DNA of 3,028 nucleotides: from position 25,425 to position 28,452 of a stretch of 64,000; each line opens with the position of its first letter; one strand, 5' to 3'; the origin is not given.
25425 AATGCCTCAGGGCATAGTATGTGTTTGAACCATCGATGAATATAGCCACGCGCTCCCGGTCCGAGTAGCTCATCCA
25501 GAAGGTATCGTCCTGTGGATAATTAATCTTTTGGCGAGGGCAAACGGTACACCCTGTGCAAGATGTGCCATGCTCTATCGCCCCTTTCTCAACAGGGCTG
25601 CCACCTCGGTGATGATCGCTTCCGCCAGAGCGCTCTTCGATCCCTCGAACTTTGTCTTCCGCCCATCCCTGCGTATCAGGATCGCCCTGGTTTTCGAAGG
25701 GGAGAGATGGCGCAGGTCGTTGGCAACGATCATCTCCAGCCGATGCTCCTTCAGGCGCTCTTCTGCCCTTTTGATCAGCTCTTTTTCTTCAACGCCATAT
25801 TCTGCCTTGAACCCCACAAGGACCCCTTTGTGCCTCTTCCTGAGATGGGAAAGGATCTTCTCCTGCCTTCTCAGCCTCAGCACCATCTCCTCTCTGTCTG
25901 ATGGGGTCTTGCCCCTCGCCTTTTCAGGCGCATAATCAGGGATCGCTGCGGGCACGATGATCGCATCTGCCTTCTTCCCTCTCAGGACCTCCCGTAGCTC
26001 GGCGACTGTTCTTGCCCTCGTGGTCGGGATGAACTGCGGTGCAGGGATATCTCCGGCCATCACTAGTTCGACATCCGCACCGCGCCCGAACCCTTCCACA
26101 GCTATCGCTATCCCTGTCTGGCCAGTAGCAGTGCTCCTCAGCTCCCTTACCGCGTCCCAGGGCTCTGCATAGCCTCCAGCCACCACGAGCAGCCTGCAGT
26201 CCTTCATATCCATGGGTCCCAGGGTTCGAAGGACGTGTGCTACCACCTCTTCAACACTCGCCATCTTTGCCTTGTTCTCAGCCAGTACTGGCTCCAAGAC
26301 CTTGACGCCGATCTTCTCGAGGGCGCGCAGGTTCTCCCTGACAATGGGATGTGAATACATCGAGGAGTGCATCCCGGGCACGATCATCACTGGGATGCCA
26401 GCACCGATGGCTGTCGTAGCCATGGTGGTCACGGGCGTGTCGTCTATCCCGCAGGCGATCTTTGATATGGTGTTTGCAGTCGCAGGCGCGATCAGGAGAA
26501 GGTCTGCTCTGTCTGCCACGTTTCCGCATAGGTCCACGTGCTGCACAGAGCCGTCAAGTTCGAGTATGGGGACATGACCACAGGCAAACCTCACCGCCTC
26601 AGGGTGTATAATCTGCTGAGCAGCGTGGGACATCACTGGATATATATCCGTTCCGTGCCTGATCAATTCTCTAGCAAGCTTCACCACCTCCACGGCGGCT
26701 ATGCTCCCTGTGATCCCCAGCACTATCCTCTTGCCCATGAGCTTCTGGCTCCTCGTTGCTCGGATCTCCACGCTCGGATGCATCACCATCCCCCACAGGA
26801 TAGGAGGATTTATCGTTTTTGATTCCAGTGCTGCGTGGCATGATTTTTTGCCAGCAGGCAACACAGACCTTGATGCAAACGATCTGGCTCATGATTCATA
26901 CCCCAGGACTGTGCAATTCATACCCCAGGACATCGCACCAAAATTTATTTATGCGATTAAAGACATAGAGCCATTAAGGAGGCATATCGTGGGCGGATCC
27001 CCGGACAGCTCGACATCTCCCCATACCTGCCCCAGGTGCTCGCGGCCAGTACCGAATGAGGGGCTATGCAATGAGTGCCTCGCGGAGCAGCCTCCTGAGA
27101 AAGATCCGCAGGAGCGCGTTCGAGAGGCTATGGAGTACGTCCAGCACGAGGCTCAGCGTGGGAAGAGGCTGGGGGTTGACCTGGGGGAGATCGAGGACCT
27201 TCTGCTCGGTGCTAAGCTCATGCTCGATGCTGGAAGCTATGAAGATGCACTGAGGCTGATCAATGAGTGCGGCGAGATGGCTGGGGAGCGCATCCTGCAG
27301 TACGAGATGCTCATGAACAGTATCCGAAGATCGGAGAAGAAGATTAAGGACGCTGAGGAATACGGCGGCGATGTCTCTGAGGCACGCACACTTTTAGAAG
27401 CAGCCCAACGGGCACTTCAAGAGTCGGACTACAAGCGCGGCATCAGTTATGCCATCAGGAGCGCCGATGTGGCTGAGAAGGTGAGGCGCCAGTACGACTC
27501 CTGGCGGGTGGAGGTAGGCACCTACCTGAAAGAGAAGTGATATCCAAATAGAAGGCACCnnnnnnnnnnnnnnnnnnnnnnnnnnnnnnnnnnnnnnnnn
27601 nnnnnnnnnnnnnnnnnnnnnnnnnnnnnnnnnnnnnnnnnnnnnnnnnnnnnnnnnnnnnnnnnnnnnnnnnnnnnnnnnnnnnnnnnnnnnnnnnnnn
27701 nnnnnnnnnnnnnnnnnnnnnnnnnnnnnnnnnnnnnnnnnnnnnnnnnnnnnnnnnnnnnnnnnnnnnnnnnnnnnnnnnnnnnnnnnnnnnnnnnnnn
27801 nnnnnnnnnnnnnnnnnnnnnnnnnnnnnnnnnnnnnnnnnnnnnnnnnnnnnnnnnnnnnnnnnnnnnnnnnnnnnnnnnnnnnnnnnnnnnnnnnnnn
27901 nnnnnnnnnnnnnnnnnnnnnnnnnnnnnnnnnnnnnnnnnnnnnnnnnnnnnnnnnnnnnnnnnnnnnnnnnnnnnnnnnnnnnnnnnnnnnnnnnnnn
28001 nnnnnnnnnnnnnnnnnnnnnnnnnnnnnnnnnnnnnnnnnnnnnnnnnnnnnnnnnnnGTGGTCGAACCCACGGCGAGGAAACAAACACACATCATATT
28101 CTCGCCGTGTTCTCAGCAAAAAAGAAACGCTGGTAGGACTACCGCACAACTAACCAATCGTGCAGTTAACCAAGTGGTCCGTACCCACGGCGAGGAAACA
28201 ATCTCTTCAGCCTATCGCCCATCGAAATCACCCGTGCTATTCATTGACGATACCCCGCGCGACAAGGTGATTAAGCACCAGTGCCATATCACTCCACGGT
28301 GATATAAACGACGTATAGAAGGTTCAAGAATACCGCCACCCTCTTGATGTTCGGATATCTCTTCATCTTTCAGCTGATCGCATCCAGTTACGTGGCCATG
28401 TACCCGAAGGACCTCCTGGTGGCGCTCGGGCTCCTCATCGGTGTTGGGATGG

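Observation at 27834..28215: Modular array of four hairpin element families (D, X2, Y, X1) immediately downstream of tRNA-Val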

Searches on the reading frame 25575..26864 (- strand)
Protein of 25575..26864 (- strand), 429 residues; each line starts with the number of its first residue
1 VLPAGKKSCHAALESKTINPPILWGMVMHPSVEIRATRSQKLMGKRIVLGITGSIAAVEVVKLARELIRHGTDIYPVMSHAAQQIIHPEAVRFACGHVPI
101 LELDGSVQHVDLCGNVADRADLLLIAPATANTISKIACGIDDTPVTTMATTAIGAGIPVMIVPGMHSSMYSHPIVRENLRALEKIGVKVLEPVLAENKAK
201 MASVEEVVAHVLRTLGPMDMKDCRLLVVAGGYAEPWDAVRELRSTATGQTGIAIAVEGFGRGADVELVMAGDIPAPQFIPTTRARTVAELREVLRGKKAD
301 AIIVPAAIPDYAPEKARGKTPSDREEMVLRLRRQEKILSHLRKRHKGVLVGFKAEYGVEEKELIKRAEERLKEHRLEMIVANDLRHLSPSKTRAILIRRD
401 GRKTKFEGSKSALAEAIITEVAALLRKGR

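Call 30: search_protein_families(library=pfam, proteins=[window:25575-26864:-], max_evalue=0.01)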
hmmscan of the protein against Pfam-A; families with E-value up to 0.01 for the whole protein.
window:25575-26864:- (429 aa): 2 families
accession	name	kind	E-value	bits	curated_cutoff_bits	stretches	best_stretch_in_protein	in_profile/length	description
PF04127.22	DFP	-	5.2e-34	118.1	22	1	221-386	2-171/186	DNA/pantothenate metabolism flavoprotein C-terminal domain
PF02441.25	Flavoprotein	-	6.9e-33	114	22.7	1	45-214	1-161/162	Flavoprotein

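Call 33: find_homologous_proteins(query=window:25575-26864:-, max_evalue=1e-40)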
Query window:25575-26864:- (429 aa): 5790 proteins with E <= 1e-40 among 8000 candidates; the best 120 are listed.
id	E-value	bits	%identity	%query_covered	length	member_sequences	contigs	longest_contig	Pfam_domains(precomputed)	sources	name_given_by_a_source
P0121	1.4e-254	863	100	94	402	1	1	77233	PF04127.23,PF02441.25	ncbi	ncbi:MAG: bifunctional phosphopantothenoylcysteine decarboxylase/phosphopantothenate--cysteine ligas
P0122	5.1e-166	571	65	93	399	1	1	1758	PF04127.23,PF02441.25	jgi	jgi:phosphopantothenoylcysteine decarboxylase/phosphopantothenate--cysteine ligase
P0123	1.9e-163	563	65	93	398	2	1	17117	PF04127.23,PF02441.25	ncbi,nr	ncbi:MAG: bifunctional phosphopantothenoylcysteine decarboxylase/phosphopantothenate--cysteine ligas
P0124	4.3e-138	479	58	93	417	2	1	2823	PF04127.23,PF02441.25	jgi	-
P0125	5.5e-138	479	59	93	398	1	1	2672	PF04127.23,PF02441.25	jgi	jgi:phosphopantothenoylcysteine decarboxylase/phosphopantothenate--cysteine ligase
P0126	7.0e-137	475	58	93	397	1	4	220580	PF04127.23,PF02441.25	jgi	jgi:phosphopantothenoylcysteine decarboxylase/phosphopantothenate--cysteine ligase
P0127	1.2e-136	474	57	93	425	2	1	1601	PF04127.23,PF02441.25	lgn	-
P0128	2.2e-136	473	58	93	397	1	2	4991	PF04127.23,PF02441.25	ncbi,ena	-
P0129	3.9e-135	469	58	92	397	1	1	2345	PF04127.23,PF02441.25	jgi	jgi:phosphopantothenoylcysteine decarboxylase/phosphopantothenate--cysteine ligase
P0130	9.2e-135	468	57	93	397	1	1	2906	PF04127.23,PF02441.25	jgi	jgi:phosphopantothenoylcysteine decarboxylase/phosphopantothenate--cysteine ligase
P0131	3.0e-134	466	58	93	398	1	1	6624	PF04127.23,PF02441.25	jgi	jgi:phosphopantothenoylcysteine decarboxylase/phosphopantothenate--cysteine ligase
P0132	1.5e-131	457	58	90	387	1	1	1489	PF04127.23,PF02441.25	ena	-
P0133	2.1e-127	444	52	93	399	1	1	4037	PF04127.23,PF02441.25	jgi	jgi:phosphopantothenoylcysteine decarboxylase/phosphopantothenate--cysteine ligase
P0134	3.7e-127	443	55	90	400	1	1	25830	PF04127.23,PF02441.25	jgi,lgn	jgi:phosphopantothenoylcysteine decarboxylase/phosphopantothenate--cysteine ligase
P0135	1.9e-126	441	54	92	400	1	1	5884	PF04127.23,PF02441.25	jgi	jgi:phosphopantothenoylcysteine decarboxylase/phosphopantothenate--cysteine ligase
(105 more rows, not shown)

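Call 34: find_encoding_contigs(protein=P0123, flank=10000, max_places=2)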
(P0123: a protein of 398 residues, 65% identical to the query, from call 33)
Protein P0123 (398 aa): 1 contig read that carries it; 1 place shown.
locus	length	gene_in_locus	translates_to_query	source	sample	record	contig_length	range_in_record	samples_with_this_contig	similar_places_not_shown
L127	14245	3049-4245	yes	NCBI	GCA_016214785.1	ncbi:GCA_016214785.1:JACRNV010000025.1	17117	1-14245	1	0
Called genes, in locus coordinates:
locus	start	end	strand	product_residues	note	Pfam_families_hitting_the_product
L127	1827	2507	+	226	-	PF00708:Acylphosphatase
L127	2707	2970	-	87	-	PF17032:Zn_ribbon_15 (faint), PF12773:DZR (faint), PF18912:DZR_2 (faint), PF10571:UPF0547 (faint)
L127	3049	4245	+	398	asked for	PF02441:Flavoprotein, PF04127:DFP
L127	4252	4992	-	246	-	-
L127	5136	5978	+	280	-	PF13292:DXP_synthase_N, PF00456:Transketolase_N, PF00676:E1_dh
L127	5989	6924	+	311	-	PF02779:Transket_pyr, PF02780:Transketolase_C, PF22613:Transketolase_C_1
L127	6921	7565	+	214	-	PF00923:TAL_FSA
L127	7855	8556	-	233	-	PF02633:Creatininase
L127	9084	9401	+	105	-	PF01909:NTP_transf_2, PF18765:Polbeta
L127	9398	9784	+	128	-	PF05168:HEPN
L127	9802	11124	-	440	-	PF13374:TPR_10 (faint), PF13432:TPR_16 (faint), PF07719:TPR_2 (faint), PF13176:TPR_7 (faint), PF00515:TPR_1 (faint), PF13181:TPR_8 (faint), PF17874:TPR_MalT (weak), PF13424:TPR_12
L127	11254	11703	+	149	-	PF07790:Pilin_N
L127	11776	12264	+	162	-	-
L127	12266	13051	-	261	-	PF02540:NAD_synthase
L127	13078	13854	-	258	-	PF00160:Pro_isomerase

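Call 35: find_encoding_contigs(protein=P0126, flank=10000, max_places=2)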
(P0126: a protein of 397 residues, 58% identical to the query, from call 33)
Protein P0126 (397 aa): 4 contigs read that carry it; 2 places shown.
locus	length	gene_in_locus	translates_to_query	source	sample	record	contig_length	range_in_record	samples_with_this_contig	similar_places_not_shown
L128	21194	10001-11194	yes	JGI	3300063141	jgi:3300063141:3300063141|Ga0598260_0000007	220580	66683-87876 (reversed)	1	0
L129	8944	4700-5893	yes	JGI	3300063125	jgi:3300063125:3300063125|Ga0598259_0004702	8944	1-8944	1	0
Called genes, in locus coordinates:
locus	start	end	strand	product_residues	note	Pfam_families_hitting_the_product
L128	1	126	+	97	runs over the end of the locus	-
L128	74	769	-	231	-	PF01902:Diphthami_syn_2_N, PF28410:Diphthami_syn_2_C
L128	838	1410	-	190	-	PF02525:Flavodoxin_2, PF03358:FMN_red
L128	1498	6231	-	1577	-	PF00932:LTD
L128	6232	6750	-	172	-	-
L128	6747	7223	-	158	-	-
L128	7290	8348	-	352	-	-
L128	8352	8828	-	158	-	PF13527:Acetyltransf_9 (weak), PF00583:Acetyltransf_1, PF13673:Acetyltransf_10, PF13508:Acetyltransf_7, PF08445:FR47 (weak)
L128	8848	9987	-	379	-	PF17396:DUF1611_N, PF07755:DUF1611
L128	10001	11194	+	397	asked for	PF02441:Flavoprotein, PF04127:DFP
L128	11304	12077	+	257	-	-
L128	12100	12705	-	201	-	PF02632:BioY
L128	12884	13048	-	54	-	PF04010:DUF357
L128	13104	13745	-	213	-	-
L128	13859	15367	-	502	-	PF01935:DUF87, PF05872:HerA_C (faint)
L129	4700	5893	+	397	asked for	PF02441:Flavoprotein, PF04127:DFP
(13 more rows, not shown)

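Call 76: find_encoding_contigs(protein=P0131, flank=10000, max_places=2)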
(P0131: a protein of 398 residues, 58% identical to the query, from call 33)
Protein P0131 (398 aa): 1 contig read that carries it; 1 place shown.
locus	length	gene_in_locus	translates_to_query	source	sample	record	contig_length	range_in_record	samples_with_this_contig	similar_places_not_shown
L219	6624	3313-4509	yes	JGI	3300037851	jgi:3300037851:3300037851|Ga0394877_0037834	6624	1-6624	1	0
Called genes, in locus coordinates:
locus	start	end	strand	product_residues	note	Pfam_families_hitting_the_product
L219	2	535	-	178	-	?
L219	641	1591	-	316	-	-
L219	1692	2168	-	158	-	PF13302:Acetyltransf_3 (weak), PF13527:Acetyltransf_9 (weak), PF00583:Acetyltransf_1, PF13673:Acetyltransf_10, PF13508:Acetyltransf_7, PF08445:FR47 (weak)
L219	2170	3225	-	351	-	PF17396:DUF1611_N, PF07755:DUF1611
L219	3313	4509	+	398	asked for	PF02441:Flavoprotein, PF04127:DFP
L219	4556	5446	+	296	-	PF00288:GHMP_kinases_N (weak)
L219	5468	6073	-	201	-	PF02632:BioY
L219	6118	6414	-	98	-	PF04010:DUF357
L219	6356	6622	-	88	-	?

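Call 77: find_encoding_contigs(protein=P0128, flank=10000, max_places=2)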
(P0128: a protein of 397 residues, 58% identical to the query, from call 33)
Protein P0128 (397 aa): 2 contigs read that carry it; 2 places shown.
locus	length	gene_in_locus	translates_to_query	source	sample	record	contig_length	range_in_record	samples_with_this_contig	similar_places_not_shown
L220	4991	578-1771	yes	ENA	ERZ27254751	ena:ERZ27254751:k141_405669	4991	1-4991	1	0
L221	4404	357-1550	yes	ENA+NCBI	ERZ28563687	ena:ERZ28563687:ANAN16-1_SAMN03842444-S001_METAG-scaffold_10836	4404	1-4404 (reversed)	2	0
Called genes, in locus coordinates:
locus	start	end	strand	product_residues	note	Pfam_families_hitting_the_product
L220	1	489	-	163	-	?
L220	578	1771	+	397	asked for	PF02441:Flavoprotein, PF04127:DFP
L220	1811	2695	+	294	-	PF00288:GHMP_kinases_N (weak)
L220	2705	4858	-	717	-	-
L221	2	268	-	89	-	?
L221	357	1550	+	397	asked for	PF02441:Flavoprotein, PF04127:DFP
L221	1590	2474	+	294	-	PF00288:GHMP_kinases_N (weak)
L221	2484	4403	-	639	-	?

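Call 78: find_encoding_contigs(protein=P0134, flank=10000, max_places=2)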
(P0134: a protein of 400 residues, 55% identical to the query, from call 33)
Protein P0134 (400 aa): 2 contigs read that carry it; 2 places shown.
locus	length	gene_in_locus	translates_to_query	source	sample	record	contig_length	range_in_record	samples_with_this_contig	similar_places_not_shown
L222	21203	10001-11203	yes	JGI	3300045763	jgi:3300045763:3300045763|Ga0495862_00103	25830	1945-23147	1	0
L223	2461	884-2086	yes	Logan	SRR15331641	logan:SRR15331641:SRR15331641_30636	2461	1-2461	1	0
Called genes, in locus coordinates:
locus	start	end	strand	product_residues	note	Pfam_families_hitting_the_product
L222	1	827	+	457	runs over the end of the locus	PF00291:PALP, PF00571:CBS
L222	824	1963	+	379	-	PF01053:Cys_Met_Meta_PP, PF00155:Aminotran_1_2 (weak)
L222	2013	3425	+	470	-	PF01406:tRNA-synt_1e, PF01921:tRNA-synt_1f (faint), PF09334:tRNA-synt_1g (weak), PF00133:tRNA-synt_1, PF09334:tRNA-synt_1g (weak), PF09190:DALR_2, PF23493:CysS_C (weak)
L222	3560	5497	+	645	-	PF02518:HATPase_c, PF00204:DNA_gyraseB, PF01751:Toprim, PF00986:DNA_gyraseB_C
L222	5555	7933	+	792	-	PF00521:DNA_topoisoIV, PF03989:DNA_gyraseA_C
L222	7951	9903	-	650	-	PF08245:Mur_ligase_M, PF02875:Mur_ligase_C, PF27239:FOL3_C, PF00730:HhH-GPD, PF00633:HHH (weak)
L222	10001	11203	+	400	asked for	PF02441:Flavoprotein, PF04127:DFP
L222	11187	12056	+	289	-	PF00288:GHMP_kinases_N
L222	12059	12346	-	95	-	PF04010:DUF357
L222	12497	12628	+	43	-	-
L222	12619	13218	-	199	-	PF02223:Thymidylate_kin, PF13238:AAA_18 (weak), PF13521:AAA_28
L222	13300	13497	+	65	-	-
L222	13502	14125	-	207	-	PF01557:FAA_hydrolase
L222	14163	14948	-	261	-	PF13367:PrsW-protease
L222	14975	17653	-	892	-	PF01326:PPDK_N, PF00391:PEP-utilizers, PF02896:PEP-utilizers_C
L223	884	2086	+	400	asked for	PF02441:Flavoprotein, PF04127:DFP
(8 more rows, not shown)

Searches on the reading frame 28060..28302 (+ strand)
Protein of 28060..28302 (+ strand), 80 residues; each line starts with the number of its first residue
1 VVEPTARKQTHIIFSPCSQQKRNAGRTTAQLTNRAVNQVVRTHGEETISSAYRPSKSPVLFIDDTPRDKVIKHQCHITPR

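Call 30: search_protein_families(library=pfam, proteins=[window:28060-28302:+], max_evalue=0.01)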
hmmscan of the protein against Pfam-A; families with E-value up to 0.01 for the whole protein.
window:28060-28302:+ (80 aa): 0 families
